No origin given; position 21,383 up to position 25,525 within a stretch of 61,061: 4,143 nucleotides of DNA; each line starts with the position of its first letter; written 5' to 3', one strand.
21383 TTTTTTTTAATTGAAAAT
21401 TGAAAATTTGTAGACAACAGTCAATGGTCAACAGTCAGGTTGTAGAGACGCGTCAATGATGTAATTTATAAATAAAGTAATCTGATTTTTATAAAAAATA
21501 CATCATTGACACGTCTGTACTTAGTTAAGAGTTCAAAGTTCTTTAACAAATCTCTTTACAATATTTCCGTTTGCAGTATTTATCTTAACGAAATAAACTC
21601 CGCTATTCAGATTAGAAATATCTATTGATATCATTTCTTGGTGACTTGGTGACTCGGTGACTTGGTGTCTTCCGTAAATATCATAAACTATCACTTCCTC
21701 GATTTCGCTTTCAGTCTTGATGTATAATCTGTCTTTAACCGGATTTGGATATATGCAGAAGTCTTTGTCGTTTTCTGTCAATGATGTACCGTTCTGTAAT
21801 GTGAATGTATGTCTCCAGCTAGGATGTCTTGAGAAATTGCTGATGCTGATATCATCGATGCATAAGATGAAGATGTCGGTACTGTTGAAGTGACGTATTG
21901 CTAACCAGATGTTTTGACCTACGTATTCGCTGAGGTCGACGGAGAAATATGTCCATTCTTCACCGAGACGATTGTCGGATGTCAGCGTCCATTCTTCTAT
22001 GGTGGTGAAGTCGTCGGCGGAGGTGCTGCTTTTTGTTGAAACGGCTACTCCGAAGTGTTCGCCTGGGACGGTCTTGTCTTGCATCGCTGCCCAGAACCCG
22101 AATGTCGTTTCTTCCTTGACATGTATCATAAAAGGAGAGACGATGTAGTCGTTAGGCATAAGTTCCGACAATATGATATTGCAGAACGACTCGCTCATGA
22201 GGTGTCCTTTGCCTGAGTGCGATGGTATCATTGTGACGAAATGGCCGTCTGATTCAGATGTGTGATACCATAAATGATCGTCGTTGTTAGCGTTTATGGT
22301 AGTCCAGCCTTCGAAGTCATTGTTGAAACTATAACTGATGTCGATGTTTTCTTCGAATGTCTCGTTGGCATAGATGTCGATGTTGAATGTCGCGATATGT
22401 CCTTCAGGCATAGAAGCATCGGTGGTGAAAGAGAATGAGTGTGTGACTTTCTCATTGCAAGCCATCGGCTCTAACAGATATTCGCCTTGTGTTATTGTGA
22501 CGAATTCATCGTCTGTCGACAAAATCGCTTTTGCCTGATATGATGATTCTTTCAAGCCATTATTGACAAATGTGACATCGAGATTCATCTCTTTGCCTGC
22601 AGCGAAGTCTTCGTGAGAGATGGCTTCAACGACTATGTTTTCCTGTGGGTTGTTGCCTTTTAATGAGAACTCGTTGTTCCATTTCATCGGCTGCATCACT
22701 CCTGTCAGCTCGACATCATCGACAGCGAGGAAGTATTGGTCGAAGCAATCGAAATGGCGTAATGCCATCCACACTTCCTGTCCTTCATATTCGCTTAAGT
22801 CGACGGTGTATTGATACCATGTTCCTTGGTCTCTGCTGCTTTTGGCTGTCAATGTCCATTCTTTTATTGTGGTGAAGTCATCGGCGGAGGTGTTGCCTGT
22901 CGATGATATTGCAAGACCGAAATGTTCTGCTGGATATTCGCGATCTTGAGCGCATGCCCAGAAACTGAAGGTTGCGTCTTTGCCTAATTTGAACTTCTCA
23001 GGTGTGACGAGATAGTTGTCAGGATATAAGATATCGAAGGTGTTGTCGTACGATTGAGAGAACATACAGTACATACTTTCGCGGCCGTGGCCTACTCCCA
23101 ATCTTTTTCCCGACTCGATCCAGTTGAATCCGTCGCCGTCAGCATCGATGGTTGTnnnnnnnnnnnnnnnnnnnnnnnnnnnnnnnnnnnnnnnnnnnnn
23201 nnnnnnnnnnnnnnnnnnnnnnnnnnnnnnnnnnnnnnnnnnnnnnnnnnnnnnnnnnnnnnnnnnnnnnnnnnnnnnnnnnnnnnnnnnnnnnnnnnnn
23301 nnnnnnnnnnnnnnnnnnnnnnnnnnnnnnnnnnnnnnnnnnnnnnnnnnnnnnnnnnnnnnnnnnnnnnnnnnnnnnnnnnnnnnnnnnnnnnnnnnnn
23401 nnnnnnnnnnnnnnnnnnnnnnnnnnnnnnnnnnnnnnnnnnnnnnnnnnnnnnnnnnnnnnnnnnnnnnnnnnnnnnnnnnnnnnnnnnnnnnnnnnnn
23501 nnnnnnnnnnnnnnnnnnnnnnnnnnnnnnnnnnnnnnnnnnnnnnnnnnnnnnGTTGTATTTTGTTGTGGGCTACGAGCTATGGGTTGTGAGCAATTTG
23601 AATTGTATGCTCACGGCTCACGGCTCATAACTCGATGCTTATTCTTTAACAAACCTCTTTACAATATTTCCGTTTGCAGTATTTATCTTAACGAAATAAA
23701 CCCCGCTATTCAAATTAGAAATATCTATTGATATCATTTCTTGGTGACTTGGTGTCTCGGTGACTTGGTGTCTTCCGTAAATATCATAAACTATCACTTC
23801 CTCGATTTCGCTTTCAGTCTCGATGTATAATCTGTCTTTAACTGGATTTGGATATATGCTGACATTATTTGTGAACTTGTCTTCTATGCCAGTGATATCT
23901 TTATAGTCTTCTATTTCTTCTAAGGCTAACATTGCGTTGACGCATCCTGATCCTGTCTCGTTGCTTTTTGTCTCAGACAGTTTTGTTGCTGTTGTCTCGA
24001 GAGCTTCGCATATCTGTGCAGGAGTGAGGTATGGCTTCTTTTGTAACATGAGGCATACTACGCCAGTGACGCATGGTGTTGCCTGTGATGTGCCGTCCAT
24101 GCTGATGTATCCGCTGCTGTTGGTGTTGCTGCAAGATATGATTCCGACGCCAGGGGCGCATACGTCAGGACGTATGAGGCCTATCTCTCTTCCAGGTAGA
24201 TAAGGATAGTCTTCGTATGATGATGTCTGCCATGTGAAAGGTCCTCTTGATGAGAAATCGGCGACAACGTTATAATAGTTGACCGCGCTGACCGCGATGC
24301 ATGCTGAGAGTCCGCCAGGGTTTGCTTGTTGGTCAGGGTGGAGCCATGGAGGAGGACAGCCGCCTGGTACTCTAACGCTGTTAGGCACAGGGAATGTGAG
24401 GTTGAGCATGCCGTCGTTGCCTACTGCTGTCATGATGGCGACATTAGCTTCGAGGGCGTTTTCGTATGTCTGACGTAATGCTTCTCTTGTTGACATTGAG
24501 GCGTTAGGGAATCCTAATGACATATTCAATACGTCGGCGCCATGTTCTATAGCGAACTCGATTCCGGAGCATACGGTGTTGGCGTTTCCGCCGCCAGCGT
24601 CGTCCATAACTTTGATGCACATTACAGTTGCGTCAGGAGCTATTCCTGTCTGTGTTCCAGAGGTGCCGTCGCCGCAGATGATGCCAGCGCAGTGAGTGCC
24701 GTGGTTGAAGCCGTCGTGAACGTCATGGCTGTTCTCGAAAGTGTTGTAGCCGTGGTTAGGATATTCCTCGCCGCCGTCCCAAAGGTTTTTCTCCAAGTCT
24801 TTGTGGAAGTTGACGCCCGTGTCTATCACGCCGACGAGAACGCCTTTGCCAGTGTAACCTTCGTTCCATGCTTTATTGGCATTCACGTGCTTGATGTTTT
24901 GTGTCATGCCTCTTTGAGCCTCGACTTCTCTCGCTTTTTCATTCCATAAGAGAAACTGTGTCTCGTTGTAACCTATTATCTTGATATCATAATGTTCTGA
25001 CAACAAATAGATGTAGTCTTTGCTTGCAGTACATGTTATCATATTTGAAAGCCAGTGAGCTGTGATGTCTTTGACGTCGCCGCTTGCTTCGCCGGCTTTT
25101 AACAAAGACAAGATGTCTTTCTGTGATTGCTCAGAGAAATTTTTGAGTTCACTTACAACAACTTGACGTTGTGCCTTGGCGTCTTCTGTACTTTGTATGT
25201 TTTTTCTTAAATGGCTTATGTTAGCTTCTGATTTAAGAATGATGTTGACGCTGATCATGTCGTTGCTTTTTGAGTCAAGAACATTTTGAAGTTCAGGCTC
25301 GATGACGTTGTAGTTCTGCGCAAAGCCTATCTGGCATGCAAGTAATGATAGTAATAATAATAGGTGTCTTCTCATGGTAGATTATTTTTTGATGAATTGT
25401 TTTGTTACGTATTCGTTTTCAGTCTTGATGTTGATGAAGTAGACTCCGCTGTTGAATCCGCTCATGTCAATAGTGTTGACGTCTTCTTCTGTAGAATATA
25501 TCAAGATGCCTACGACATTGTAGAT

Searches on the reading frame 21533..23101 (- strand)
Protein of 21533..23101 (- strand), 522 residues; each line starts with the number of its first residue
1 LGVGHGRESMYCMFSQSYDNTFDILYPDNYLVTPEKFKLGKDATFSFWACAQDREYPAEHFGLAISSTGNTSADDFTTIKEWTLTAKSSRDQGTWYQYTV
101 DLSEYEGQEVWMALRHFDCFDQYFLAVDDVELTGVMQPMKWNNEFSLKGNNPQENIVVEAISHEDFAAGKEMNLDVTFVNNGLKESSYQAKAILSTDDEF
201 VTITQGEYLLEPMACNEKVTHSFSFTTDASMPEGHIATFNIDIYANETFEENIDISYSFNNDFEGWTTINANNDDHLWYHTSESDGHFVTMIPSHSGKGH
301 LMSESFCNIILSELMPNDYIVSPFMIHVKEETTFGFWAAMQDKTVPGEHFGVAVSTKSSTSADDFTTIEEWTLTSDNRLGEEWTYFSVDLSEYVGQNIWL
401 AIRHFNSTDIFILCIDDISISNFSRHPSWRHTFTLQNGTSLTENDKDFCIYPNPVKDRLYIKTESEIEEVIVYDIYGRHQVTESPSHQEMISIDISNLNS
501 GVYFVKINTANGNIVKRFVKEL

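Call 42: search_protein_families(library=pfam, proteins=[window:21533-23101:-], max_evalue=0.001)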
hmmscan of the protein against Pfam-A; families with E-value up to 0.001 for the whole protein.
window:21533-23101:- (522 aa): 3 families
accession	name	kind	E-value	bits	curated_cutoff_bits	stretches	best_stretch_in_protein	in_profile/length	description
PF07675.18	Cleaved_Adhesin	-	8.6e-45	153.2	21.4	2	9-131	43-173/174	Cleaved Adhesin Domain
PF18962.6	Por_Secre_tail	-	1.5e-16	60.8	27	1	450-519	1-74/75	Secretion system C-terminal sorting domain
PF00629.30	MAM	-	1.8e-05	25.1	26.4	0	259-421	3-153/158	MAM domain, meprin/A5/mu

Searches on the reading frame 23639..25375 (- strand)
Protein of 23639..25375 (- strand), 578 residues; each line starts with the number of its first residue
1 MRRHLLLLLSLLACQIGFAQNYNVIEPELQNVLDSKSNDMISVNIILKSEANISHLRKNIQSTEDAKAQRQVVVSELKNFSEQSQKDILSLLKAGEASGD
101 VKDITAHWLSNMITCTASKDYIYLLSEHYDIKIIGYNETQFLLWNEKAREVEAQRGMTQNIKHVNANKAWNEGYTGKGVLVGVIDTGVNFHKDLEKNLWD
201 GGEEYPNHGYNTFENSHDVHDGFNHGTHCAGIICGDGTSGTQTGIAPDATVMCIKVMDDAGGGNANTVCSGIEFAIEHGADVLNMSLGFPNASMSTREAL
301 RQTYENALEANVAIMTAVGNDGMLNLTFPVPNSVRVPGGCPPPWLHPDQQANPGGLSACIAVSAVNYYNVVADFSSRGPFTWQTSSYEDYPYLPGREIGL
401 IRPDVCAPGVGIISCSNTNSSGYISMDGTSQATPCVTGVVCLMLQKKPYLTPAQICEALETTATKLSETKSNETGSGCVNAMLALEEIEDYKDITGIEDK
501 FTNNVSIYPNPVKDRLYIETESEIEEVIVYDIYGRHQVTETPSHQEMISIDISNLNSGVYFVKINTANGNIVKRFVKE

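Call 42: search_protein_families(library=pfam, proteins=[window:23639-25375:-], max_evalue=0.001)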
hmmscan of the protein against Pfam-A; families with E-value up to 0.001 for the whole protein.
window:23639-25375:- (578 aa): 2 families
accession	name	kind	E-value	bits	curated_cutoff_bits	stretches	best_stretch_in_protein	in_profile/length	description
PF00082.27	Peptidase_S8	-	2.1e-50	172.1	21.8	1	176-474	1-285/288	Subtilase family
PF18962.6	Por_Secre_tail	-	5.7e-16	59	27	1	507-576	1-74/75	Secretion system C-terminal sorting domain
